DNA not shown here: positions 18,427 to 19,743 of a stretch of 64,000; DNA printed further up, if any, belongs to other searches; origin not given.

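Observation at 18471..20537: GC-rich two-gene foreign island (unknown 339-aa protein plus tyrosine recombinase) behind a perfect consensus sigma70 promoter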

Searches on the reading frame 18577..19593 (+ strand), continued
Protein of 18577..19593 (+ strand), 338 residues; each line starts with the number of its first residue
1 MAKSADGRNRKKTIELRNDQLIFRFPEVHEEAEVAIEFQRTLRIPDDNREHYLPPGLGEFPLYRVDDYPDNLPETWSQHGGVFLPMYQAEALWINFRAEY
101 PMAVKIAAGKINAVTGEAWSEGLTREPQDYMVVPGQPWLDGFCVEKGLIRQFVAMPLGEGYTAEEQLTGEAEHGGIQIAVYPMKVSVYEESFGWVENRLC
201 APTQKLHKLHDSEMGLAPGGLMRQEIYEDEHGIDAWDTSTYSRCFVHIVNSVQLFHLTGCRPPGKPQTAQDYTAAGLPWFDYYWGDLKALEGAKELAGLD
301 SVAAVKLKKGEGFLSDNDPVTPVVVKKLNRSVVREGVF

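Call 84: fold_search(model_id=the predicted structure, library=viral)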
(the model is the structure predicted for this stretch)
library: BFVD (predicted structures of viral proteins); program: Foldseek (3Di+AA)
matches with E <= 10: 301; with E <= 0.001: 16
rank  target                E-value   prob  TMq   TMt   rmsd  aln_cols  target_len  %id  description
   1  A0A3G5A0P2            3.8e-25  1.00  0.67  0.40   6.3       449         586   22  Uncharacterized protein [Harvfovirus sp.]
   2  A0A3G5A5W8            1.1e-22  1.00  0.67  0.38  11.6       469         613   22  Uncharacterized protein [Harvfovirus sp.]
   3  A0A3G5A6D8            1.2e-10  1.00  0.44  0.34  18.5       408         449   16  Ubiquitin-like domain-containing protein [Hyperionvirus sp.]
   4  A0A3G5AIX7            6.1e-08  1.00  0.33  0.33  10.8       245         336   14  Uncharacterized protein [Sylvanvirus sp.]
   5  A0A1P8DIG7            9.7e-07  1.00  0.21  0.76   2.4        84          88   46  (no name in the UniProt tables at hand)
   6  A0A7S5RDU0            9.7e-07  1.00  0.40  0.54  14.6       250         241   10  (no name in the UniProt tables at hand)
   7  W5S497                1.0e-06  1.00  0.31  0.44   6.3       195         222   11  Uncharacterized protein [Pithovirus sibericum]
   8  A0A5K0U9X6            1.4e-06  1.00  0.33  0.34  14.4       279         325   10  Uncharacterized protein [Yasminevirus sp. GU-2018]
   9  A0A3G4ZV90            1.1e-05  1.00  0.34  0.39  13.0       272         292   10  Uncharacterized protein [Edafosvirus sp.]
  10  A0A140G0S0            1.9e-05  1.00  0.29  0.50   9.2       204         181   12  ORF098 [Infectious spleen and kidney necrosis virus]
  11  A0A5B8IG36            2.3e-05  1.00  0.33  0.29  12.5       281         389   14  Uncharacterized protein [Mimiviridae sp. ChoanoV1]
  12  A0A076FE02            3.6e-05  1.00  0.31  0.51   5.6       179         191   11  Uncharacterized protein [Penaeus monodon nudivirus]
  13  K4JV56                5.5e-05  0.99  0.30  0.30  10.0       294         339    8  Uncharacterized protein [Abalone herpesvirus (isolate Abalone/Australia/Victoria/2009)]
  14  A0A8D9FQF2            5.8e-05  1.00  0.34  0.35  17.2       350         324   11  SHOCT domain-containing protein [uncultured marine phage]
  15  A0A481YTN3            8.4e-05  1.00  0.33  0.37  17.1       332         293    9  Uncharacterized protein [Marseillevirus LCMAC101]
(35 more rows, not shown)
